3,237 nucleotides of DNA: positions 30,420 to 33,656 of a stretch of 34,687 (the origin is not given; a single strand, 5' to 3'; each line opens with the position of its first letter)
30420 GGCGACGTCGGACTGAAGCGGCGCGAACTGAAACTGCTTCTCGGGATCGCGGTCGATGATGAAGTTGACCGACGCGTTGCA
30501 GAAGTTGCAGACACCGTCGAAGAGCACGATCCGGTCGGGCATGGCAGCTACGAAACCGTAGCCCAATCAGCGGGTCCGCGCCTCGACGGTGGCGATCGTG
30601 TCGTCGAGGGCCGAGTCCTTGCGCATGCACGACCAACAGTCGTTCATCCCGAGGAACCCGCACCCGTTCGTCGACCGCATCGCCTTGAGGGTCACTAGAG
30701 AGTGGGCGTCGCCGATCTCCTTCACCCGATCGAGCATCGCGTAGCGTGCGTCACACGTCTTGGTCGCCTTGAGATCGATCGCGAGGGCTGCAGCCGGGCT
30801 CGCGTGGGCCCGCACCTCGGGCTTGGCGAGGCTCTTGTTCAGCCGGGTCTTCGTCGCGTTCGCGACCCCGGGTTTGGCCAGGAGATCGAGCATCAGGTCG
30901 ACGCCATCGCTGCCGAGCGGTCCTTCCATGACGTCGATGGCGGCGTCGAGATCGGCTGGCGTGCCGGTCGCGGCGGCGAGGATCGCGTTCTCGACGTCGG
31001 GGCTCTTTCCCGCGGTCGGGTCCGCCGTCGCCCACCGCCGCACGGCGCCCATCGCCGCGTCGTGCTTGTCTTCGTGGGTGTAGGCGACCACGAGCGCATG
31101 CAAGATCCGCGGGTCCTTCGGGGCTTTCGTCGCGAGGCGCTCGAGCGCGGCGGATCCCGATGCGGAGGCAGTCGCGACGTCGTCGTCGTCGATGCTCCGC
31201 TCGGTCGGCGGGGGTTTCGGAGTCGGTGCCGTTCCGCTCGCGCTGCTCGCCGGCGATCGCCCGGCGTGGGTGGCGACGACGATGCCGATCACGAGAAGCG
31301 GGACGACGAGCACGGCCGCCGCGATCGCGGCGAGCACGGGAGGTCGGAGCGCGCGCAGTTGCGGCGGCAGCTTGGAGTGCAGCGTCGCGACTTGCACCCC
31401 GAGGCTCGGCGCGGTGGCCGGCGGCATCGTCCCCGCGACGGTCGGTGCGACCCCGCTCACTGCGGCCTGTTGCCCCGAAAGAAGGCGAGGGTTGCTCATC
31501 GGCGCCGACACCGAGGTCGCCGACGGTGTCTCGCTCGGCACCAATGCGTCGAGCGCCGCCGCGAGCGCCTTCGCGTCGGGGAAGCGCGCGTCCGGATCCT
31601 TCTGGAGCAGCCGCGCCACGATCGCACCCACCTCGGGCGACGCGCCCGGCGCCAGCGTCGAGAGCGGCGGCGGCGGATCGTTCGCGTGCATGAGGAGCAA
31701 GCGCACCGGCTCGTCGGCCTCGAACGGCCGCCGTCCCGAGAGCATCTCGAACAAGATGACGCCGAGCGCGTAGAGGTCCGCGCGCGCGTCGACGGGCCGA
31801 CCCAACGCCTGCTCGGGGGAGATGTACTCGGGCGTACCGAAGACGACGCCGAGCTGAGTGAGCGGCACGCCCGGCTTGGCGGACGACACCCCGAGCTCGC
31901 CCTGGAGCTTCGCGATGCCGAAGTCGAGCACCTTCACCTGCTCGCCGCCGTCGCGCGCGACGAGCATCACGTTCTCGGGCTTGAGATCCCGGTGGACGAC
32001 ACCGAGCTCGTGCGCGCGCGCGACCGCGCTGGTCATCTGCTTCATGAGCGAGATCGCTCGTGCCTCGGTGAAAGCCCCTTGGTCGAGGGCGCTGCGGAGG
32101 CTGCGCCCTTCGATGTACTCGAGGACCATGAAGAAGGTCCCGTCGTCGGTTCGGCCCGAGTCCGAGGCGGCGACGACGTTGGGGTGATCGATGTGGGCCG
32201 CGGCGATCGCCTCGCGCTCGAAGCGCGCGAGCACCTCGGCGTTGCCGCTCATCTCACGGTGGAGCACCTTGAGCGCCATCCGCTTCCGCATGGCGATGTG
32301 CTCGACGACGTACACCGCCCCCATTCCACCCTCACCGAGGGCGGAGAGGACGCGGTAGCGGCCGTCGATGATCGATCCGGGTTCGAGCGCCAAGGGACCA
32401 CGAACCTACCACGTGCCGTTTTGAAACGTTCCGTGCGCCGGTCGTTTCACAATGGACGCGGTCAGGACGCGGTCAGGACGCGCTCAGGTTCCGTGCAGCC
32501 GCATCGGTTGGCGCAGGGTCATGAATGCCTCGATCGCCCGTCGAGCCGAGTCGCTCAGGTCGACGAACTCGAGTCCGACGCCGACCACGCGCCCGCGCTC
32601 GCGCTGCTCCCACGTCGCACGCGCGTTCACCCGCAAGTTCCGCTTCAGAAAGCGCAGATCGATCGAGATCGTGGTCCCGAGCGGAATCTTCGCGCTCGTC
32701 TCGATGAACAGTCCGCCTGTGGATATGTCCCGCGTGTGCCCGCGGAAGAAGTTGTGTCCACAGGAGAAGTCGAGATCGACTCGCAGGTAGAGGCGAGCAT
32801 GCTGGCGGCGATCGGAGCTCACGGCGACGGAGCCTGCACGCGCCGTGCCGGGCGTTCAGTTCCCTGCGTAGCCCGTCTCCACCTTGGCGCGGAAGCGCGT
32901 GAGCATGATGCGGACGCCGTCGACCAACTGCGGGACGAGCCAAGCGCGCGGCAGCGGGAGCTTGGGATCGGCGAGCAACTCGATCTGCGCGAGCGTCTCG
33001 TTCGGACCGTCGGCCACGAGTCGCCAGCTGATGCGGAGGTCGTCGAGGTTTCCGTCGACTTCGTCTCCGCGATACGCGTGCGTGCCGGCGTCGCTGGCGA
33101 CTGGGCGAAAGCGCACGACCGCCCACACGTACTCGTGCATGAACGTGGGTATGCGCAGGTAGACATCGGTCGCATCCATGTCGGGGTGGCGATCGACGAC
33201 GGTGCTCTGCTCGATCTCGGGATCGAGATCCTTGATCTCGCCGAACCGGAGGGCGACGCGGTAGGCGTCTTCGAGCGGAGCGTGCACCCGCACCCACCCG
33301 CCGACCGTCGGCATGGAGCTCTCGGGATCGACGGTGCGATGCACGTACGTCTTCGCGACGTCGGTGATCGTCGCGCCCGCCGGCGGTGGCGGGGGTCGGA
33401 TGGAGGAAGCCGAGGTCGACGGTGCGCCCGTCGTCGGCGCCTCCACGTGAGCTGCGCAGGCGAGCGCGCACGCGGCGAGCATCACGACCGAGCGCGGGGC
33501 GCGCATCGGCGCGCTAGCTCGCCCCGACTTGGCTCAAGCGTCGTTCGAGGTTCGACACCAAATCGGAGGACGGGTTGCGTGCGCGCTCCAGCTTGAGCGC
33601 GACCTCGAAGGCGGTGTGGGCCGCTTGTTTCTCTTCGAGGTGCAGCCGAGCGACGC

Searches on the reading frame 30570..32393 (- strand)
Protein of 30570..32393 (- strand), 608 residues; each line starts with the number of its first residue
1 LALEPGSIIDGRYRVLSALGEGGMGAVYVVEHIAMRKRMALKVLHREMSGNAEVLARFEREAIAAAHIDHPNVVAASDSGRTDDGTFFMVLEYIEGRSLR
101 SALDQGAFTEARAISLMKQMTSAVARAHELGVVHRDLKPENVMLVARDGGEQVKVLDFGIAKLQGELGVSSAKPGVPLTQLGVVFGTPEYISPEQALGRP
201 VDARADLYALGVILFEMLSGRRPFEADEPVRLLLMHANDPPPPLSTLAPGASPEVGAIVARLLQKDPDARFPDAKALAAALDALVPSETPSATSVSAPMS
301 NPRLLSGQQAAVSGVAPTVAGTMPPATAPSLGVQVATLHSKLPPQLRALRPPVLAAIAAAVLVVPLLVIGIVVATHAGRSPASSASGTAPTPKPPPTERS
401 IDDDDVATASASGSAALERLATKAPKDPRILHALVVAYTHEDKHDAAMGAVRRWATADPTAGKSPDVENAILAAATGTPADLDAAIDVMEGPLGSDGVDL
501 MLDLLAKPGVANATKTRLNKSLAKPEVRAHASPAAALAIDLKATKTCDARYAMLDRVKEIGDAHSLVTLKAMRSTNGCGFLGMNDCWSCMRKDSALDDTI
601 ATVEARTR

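Call 5: search_protein_families(library=pfam, proteins=[window:30570-32393:-], max_evalue=0.01)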
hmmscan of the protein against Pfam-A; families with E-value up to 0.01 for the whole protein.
window:30570-32393:- (608 aa): 5 families
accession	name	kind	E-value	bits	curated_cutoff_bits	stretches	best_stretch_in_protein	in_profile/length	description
PF00069.31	Pkinase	-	3e-45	155.1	31.7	1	13-272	1-253/263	Protein kinase domain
PF07714.23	PK_Tyr_Ser-Thr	-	3.3e-21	76.2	23.1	1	16-270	4-248/258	Protein tyrosine and serine/threonine kinase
PF01636.29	APH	-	5.7e-08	33.3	23.2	1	116-162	154-198/239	Phosphotransferase enzyme family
PF06293.20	Kdo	-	7e-06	26.1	21.3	1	59-160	61-168/207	Lipopolysaccharide kinase (Kdo/WaaP) family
PF03109.22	ABC1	-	0.002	17.7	22.9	0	88-162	144-215/244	ABC1 atypical kinase-like domain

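Call 6: search_protein_families(library=ncbifam, proteins=[window:30570-32393:-], max_evalue=0.01)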
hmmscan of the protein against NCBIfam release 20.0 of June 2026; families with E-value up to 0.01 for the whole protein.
window:30570-32393:- (608 aa): 21 families
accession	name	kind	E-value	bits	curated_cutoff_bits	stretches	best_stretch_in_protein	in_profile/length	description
NF033483.0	PknB_PASTA_kin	equivalog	1.3e-88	298.4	450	1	6-303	2-289/563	Stk1 family PASTA domain-containing Ser/Thr kinase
TIGR03903.1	TOMM_kin_cyc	equivalog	9e-53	179.5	705.75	1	37-284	4-247/1267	TOMM system kinase/cyclase fusion protein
NF047741.1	antiphage_MADS6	equivalog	9.2e-48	163.2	460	2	96-296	282-472/612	methylation-associated defense system protein kinase MAD6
NF052427.1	StpK7MSMEG_1200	equivalog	1.5e-47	162.4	900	1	11-315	7-303/601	serine/threonine protein kinase StpK7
NF009651.0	PRK13184.1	equivalog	1.4e-37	129.2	839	1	12-284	3-290/932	serine/threonine-protein kinase PknD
NF038150.1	lanthi_synth_IV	equivalog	1.5e-25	89.7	650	1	8-293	186-460/851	class IV lanthionine synthetase LanL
NF033442.0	BREX_PglW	equivalog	2.1e-25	88.7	990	2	4-163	505-662/1391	BREX system serine/threonine kinase PglW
NF053615.1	SerThrKinAfsKStmc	equivalog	8.8e-23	80.9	1300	1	11-477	13-430/809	protein serine/threonine kinase AfsK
NF058632.1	SerThrKinPrkT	equivalog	1.4e-14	53.9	280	1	3-164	8-168/322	serine/threonine protein kinase PrkT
NF038151.1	lanthi_synth_III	equivalog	1.6e-12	46.7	575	1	11-218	220-423/833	class III lanthionine synthetase LanKC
TIGR03724.2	arch_bud32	equivalog_domain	3.3e-10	39.8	125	1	85-166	66-136/193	KEOPS complex kinase/ATPase Bud32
NF011463.0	PRK14879.1-4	equivalog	3.6e-09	36.4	188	1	86-164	92-163/237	Kae1-associated kinase Bud32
NF011464.0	PRK14879.1-7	equivalog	2.7e-08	33.8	246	1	86-167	80-155/221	Kae1-associated kinase Bud32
NF043056.1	T4SS_LegK1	equivalog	5.1e-08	31.9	550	1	42-216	109-282/516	Dot/Icm T4SS effector kinase LegK1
NF011460.0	PRK14879.1-1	equivalog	1.8e-07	30.6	199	1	83-163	82-159/232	Kae1-associated kinase Bud32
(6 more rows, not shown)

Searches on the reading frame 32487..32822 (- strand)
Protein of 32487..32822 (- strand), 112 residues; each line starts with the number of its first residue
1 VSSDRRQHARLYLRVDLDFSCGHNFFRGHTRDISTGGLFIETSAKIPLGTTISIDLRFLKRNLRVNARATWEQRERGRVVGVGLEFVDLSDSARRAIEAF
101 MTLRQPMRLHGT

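Call 5: search_protein_families(library=pfam, proteins=[window:32487-32822:-], max_evalue=0.01)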
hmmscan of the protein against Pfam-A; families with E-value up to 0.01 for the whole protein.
window:32487-32822:- (112 aa): 1 family
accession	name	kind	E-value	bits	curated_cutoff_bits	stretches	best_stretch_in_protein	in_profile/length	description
PF07238.19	PilZ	-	1.4e-16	61.2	22.5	1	4-101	1-100/102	PilZ domain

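Call 6: search_protein_families(library=ncbifam, proteins=[window:32487-32822:-], max_evalue=0.01)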
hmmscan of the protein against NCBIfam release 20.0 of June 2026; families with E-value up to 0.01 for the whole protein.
window:32487-32822:- (112 aa): 1 family
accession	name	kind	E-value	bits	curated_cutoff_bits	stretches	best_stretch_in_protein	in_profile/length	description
TIGR02266.1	gmx_TIGR02266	paralog_domain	8.4e-17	61.1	68.7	1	10-101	1-95/96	TIGR02266 family protein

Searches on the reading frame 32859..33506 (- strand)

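Call 5: search_protein_families(library=pfam, proteins=[window:32859-33506:-], max_evalue=0.01)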
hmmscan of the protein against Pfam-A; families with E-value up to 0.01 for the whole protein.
window:32859-33506:- (216 aa): 2 families
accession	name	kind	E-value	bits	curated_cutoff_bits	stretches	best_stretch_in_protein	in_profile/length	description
PF03364.25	Polyketide_cyc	-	6.9e-06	26.8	23.4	1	74-198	1-118/126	Polyketide cyclase / dehydrase and lipid transport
PF10604.15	Polyketide_cyc2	-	8.9e-05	23.3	27.4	1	72-210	8-142/142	Polyketide cyclase / dehydrase and lipid transport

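Call 6: search_protein_families(library=ncbifam, proteins=[window:32859-33506:-], max_evalue=0.01)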
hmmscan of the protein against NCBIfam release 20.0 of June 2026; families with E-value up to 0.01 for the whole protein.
window:32859-33506:- (216 aa): 0 families
